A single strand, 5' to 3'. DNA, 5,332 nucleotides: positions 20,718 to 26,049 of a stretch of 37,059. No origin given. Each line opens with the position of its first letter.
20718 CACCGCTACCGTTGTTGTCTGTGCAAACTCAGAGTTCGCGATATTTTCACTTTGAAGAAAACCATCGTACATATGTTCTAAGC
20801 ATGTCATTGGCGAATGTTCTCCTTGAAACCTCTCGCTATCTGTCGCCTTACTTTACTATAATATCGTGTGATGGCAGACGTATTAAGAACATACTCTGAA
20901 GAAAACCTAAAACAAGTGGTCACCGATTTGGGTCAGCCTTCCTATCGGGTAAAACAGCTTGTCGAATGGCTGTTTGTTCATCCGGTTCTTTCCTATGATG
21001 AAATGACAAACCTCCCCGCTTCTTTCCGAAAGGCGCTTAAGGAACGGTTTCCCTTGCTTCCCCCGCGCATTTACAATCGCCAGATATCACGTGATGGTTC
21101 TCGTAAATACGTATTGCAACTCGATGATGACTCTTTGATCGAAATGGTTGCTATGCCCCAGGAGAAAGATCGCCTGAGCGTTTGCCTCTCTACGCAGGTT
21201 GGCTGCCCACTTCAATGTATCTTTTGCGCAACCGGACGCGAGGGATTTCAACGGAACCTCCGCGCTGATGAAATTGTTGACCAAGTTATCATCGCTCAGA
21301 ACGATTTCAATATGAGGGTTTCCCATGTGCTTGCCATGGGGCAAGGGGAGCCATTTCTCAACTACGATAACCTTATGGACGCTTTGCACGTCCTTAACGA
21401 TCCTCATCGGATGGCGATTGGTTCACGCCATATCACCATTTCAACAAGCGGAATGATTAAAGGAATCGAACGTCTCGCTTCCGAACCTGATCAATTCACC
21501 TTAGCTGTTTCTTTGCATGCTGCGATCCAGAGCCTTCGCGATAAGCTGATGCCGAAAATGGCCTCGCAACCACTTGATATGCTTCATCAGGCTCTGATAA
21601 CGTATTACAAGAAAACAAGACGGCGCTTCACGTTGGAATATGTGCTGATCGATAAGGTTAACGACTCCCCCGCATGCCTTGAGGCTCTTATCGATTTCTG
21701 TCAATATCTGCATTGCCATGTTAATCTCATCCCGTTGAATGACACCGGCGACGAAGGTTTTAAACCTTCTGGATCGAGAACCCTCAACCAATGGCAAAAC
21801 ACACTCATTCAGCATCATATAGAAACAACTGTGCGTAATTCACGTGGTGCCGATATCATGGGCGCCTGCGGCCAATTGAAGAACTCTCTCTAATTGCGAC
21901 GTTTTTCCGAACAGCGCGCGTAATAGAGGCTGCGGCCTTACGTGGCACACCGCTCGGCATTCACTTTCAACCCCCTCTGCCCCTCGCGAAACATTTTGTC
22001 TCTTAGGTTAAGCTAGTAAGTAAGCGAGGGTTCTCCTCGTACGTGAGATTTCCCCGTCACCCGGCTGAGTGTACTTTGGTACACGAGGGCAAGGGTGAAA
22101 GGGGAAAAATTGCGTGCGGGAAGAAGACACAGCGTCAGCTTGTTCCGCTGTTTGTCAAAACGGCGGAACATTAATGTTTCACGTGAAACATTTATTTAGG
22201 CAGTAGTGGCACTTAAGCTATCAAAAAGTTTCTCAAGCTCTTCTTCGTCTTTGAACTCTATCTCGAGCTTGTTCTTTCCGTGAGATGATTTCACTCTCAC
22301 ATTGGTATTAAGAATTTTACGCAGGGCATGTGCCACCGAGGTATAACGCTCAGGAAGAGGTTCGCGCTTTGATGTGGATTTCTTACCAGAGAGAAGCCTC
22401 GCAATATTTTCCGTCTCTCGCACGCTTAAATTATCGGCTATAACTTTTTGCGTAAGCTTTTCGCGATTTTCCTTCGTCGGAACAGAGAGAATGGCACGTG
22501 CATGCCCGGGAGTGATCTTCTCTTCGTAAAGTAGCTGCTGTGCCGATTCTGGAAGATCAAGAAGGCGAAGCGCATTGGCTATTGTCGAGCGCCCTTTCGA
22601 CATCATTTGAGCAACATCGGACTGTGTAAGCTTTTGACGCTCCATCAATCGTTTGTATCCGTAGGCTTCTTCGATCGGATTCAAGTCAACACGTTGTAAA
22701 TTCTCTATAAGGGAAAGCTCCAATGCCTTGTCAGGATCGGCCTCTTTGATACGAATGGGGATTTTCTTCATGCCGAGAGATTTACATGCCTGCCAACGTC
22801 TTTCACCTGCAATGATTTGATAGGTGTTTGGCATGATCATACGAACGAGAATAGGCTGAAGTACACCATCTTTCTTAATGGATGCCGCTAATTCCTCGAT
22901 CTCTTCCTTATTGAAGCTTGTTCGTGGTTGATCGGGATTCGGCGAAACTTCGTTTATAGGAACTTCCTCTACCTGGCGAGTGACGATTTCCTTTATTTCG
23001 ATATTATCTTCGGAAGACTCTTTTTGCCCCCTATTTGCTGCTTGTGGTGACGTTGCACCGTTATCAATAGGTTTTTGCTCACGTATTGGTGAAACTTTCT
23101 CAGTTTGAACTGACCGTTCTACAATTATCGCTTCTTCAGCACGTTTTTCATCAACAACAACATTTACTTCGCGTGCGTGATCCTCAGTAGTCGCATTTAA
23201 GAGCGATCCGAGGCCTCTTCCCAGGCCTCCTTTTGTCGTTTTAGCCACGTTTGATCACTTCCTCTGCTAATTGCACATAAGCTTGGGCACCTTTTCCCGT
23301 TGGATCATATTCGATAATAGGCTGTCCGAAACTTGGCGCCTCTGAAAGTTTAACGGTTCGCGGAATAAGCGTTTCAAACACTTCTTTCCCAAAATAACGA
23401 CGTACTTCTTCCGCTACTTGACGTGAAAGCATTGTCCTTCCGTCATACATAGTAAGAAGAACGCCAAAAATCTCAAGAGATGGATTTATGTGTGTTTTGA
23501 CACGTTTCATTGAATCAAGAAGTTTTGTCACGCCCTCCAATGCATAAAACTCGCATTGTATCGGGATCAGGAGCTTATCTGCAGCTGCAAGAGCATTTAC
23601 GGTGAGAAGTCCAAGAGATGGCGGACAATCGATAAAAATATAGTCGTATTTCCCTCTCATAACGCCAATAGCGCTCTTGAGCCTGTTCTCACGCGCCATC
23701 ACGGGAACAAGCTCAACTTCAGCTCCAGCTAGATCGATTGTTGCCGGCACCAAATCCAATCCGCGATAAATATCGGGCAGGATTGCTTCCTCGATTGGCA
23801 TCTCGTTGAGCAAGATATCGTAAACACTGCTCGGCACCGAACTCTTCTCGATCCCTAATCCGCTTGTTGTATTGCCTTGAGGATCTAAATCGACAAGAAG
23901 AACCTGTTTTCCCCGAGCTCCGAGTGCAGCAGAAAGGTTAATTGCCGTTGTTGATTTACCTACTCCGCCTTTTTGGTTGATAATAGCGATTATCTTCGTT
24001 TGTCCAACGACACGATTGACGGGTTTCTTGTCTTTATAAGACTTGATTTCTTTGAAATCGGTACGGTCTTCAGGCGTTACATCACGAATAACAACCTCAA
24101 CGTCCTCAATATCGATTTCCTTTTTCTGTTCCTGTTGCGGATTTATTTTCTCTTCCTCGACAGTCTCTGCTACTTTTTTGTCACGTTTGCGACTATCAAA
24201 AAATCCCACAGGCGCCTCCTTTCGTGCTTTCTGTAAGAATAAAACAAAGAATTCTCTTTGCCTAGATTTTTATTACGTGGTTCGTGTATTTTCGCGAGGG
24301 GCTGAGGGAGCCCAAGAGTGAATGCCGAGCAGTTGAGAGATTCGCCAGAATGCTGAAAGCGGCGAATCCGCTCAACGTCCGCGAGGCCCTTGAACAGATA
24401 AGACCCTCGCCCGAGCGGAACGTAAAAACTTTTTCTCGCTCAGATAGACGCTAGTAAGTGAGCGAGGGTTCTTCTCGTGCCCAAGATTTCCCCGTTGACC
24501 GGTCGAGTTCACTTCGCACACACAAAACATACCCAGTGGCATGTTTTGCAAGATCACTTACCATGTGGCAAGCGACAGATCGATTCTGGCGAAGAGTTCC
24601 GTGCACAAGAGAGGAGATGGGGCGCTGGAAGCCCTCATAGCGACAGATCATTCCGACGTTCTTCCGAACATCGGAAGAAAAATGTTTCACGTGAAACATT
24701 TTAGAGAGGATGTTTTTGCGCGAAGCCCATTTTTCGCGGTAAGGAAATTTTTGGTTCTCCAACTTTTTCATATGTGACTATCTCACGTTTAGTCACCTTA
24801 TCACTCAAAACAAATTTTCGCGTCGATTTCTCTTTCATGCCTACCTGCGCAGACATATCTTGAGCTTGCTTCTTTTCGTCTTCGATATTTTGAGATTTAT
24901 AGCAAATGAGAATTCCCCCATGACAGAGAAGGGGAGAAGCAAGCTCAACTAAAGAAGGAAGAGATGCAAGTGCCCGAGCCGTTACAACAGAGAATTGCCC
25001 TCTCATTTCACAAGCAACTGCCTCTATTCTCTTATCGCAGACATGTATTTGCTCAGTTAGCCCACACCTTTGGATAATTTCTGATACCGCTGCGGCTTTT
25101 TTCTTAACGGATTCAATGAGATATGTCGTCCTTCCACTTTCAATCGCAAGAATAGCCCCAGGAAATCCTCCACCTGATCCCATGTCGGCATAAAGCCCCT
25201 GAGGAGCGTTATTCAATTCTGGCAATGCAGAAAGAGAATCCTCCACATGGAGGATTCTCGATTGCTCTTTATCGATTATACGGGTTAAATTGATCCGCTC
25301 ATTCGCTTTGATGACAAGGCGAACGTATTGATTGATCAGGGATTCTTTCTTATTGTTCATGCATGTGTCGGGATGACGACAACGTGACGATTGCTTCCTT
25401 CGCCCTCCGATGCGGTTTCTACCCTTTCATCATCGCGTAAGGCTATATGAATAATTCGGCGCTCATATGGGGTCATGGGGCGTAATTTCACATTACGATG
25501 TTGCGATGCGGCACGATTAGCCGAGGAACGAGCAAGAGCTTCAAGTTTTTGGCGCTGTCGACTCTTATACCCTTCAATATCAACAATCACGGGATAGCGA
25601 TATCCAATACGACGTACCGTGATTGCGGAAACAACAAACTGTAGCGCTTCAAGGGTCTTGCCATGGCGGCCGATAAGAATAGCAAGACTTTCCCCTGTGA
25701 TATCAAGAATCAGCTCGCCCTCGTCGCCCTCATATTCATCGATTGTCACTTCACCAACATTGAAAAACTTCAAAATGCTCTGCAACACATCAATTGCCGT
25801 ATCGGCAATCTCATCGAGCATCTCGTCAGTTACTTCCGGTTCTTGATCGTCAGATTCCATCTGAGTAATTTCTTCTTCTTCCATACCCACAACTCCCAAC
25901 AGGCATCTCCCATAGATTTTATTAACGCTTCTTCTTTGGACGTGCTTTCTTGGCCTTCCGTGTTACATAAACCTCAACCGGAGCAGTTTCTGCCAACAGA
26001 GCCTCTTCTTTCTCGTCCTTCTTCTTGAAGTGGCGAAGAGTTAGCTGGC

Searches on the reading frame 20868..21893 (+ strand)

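Call 62: search_protein_families(library=pfam, proteins=[window:20868-21893:+], max_evalue=0.00001)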
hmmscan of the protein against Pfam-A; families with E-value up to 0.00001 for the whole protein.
window:20868-21893:+ (341 aa): 2 families
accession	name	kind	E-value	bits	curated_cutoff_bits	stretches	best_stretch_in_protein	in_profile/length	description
PF04055.27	Radical_SAM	-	3.3e-13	50.6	29.5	1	108-267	2-157/166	Radical SAM superfamily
PF21016.3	RlmN_N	-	3.8e-10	39.8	24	1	9-60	6-57/60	Ribosomal RNA large subunit methyltransferase N-terminal domain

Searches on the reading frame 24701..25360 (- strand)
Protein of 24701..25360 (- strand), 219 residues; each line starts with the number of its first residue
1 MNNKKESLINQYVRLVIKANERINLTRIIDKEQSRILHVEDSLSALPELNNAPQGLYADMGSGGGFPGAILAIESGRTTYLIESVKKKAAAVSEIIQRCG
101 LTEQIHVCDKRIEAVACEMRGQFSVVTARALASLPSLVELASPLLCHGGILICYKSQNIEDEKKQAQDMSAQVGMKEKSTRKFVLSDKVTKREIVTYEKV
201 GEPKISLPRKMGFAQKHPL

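Call 5: search_protein_families(library=pfam, proteins=[window:24701-25360:-])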
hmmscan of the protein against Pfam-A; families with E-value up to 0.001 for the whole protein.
window:24701-25360:- (219 aa): 1 family
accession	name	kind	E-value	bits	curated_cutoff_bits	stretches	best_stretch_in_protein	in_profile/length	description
PF02527.21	GidB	-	2.5e-33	115.4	27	1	7-184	3-177/184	rRNA small subunit methyltransferase G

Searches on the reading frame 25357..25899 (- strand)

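Call 5: search_protein_families(library=pfam, proteins=[window:25357-25899:-])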
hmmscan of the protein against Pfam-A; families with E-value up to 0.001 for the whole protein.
window:25357-25899:- (180 aa): 2 families
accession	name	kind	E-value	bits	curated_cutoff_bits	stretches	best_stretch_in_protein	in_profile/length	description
PF01424.28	R3H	-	4.7e-18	65.4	26.8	1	118-177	2-60/60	R3H domain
PF13083.13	KH_KhpA-B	-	6.5e-12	45.6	32.1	1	37-103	6-70/73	KhpA/KhpB, KH domain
